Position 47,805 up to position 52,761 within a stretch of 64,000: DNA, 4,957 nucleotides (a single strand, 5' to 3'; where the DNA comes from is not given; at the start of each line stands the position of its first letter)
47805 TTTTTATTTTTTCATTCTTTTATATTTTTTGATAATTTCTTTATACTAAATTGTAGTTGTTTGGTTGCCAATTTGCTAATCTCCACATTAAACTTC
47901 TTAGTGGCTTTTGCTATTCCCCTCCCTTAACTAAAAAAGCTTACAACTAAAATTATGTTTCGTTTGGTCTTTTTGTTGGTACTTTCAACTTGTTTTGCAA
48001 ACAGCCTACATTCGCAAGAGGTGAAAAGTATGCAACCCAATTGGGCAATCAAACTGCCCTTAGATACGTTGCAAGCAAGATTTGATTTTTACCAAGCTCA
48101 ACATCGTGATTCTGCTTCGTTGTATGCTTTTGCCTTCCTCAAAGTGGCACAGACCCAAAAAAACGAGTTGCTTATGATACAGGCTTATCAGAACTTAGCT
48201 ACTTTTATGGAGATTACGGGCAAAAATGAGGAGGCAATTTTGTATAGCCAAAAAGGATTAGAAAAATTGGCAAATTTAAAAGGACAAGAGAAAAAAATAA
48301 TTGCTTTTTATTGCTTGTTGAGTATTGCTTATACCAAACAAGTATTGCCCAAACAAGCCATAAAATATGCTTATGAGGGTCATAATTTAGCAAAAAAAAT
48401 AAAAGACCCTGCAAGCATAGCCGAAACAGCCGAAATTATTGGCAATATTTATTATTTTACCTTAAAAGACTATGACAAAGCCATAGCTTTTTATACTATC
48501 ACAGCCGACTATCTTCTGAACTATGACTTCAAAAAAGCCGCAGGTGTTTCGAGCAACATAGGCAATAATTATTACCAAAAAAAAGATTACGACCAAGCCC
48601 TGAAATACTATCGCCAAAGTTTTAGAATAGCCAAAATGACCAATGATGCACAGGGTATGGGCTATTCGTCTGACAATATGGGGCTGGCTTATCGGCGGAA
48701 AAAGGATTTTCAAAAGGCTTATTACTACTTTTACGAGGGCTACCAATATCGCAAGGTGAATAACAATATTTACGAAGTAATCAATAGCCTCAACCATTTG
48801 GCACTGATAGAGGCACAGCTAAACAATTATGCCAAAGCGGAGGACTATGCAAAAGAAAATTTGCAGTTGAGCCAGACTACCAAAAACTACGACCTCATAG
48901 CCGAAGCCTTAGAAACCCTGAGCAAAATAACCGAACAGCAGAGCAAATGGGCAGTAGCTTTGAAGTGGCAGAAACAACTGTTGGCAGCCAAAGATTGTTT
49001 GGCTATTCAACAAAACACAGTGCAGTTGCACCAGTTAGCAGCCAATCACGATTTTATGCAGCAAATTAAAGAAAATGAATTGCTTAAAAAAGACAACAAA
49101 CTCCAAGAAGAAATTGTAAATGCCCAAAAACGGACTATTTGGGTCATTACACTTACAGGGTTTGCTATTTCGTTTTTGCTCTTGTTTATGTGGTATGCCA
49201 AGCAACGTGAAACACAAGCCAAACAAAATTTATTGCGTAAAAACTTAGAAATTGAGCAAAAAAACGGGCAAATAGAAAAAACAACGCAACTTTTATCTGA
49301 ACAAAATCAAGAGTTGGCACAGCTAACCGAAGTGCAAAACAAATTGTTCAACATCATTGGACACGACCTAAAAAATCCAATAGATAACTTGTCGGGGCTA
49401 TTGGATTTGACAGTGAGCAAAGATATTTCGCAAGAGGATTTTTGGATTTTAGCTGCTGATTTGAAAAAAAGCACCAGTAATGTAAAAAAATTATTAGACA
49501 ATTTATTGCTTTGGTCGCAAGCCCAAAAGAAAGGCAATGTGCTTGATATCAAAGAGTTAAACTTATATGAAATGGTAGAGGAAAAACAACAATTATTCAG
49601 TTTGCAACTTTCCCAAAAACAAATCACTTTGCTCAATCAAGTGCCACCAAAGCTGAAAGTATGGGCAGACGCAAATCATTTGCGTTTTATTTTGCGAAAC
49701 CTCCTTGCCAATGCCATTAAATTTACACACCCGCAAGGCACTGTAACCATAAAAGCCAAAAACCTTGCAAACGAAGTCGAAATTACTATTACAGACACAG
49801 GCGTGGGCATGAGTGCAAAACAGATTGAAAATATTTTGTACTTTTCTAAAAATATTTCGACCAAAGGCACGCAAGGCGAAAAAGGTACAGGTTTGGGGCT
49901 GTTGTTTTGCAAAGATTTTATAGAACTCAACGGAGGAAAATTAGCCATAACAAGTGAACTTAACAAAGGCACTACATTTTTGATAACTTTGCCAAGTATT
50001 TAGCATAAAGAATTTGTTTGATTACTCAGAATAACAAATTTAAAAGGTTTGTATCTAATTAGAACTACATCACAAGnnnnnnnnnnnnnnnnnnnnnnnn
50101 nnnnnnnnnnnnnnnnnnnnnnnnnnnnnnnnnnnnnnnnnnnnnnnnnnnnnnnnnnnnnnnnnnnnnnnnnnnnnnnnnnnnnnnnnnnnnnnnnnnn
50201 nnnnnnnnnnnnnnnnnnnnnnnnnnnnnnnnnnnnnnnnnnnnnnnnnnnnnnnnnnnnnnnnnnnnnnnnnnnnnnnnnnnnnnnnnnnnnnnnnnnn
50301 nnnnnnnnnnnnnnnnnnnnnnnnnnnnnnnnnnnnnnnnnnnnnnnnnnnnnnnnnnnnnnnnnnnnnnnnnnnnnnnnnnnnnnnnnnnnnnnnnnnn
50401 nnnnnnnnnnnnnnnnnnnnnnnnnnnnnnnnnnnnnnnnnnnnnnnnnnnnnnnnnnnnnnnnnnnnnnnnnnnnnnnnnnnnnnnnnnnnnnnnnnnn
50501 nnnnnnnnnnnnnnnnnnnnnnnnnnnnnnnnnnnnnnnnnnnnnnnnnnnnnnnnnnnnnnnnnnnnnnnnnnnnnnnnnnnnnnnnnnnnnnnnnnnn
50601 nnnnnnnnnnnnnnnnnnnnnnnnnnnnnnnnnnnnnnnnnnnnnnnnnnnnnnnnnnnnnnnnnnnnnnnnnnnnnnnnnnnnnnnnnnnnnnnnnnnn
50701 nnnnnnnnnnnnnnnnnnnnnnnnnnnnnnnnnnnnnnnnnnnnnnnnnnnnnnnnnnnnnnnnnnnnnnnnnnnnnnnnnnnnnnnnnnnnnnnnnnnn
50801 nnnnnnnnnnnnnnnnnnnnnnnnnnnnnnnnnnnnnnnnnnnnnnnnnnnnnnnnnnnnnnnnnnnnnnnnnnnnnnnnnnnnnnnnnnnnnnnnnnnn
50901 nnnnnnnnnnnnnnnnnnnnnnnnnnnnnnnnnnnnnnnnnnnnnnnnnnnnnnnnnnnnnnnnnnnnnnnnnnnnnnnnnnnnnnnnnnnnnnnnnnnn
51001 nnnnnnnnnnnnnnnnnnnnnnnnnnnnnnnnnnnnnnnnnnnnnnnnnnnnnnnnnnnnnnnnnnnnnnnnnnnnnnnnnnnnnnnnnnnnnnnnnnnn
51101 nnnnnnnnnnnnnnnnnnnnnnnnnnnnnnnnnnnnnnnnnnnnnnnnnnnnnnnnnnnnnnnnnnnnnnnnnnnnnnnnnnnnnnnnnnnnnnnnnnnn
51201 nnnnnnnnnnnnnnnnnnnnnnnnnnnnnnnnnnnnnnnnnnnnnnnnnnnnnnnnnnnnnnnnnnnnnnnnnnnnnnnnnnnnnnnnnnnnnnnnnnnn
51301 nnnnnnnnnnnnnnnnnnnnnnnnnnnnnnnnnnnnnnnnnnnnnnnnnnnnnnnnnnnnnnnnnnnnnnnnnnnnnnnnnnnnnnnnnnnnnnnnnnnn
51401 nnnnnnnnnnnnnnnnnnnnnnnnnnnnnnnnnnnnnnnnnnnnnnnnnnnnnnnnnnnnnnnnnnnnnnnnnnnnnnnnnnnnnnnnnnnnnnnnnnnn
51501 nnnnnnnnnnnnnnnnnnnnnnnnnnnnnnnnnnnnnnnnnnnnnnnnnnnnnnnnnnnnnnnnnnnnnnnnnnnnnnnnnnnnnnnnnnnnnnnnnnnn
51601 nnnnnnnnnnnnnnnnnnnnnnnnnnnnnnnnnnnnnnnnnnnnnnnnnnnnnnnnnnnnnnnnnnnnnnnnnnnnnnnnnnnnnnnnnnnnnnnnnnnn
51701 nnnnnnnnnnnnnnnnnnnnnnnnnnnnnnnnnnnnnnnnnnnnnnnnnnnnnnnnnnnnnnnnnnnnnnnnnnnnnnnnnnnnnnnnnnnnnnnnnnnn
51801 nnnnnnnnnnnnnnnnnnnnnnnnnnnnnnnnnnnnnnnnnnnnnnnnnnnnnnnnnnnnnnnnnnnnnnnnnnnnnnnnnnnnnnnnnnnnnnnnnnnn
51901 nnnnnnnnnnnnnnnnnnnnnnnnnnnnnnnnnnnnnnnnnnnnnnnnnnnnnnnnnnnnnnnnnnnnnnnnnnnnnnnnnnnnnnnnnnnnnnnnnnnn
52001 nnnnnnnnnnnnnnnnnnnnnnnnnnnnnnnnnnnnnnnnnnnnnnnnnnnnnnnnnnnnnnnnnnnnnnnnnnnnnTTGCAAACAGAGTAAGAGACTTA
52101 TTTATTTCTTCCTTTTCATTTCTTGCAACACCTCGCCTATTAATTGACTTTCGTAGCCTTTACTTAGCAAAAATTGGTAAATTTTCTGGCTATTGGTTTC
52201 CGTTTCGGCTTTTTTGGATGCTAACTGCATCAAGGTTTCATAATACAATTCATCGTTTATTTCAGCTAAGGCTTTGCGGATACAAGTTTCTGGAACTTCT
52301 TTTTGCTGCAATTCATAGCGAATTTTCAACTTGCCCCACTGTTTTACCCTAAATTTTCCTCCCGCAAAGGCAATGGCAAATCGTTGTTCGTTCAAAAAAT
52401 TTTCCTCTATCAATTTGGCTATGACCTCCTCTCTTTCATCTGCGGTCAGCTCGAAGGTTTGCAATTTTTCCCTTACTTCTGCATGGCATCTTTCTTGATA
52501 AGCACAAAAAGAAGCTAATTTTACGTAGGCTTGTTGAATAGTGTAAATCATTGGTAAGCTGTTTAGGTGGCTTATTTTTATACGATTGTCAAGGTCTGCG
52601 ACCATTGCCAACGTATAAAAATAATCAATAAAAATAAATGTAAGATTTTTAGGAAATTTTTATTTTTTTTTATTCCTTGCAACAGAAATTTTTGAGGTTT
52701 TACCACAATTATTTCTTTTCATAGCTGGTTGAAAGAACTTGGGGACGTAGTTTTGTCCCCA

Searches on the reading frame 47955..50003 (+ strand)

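Call 61: search_protein_families(library=pfam, proteins=[window:47955-50003:+], max_evalue=0.01)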
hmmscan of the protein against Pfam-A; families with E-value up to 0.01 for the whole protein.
window:47955-50003:+ (682 aa): 10 families
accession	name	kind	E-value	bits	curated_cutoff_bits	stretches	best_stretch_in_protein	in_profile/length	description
PF02518.31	HATPase_c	-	5.9e-23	81.9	26.4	1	572-680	2-108/111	Histidine kinase-, DNA gyrase B-, and HSP90-like ATPase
PF13424.12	TPR_12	-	6.5e-21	74.8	30.1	2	198-263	5-72/77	Tetratricopeptide repeat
PF13374.12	TPR_10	-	1.1e-08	35.2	27.5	2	200-228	6-34/42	Tetratricopeptide repeat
PF07719.23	TPR_2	-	2.7e-08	33.7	27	1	200-226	5-31/34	Tetratricopeptide repeat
PF00515.34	TPR_1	-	5.6e-08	32.7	27.8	1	200-223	5-28/34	Tetratricopeptide repeat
PF13181.12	TPR_8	-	5.5e-07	29.7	25.7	1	201-226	6-31/34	Tetratricopeptide repeat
PF13589.12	HATPase_c_3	-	0.00019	21.9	25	1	595-647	20-77/137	Histidine kinase-, DNA gyrase B-, and HSP90-like ATPase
PF13176.12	TPR_7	-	0.00055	20.3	27.9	0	200-222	3-25/36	Tetratricopeptide repeat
PF13581.12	HATPase_c_2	-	0.0031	18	27.4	1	572-651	28-104/127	Histidine kinase-like ATPase domain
PF00512.31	HisKA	-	0.0065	16.9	26.9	1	461-524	2-64/66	His Kinase A (phospho-acceptor) domain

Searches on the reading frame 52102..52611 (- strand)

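Call 17: search_protein_families(library=pfam, proteins=[window:52102-52611:-])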
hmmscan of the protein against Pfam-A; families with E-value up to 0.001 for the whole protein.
window:52102-52611:- (169 aa): 3 families
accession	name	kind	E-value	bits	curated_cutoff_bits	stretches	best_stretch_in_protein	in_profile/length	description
PF02631.22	RecX_HTH2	-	1.4e-14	54.4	26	1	74-115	1-42/42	RecX, second three-helix domain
PF21982.2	RecX_HTH1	-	1.3e-09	38.3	26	1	28-67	1-40/40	RecX, first three-helix domain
PF21981.2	RecX_HTH3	-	1.4e-06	28.8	26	1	123-162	3-48/48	RecX, third three-helix domain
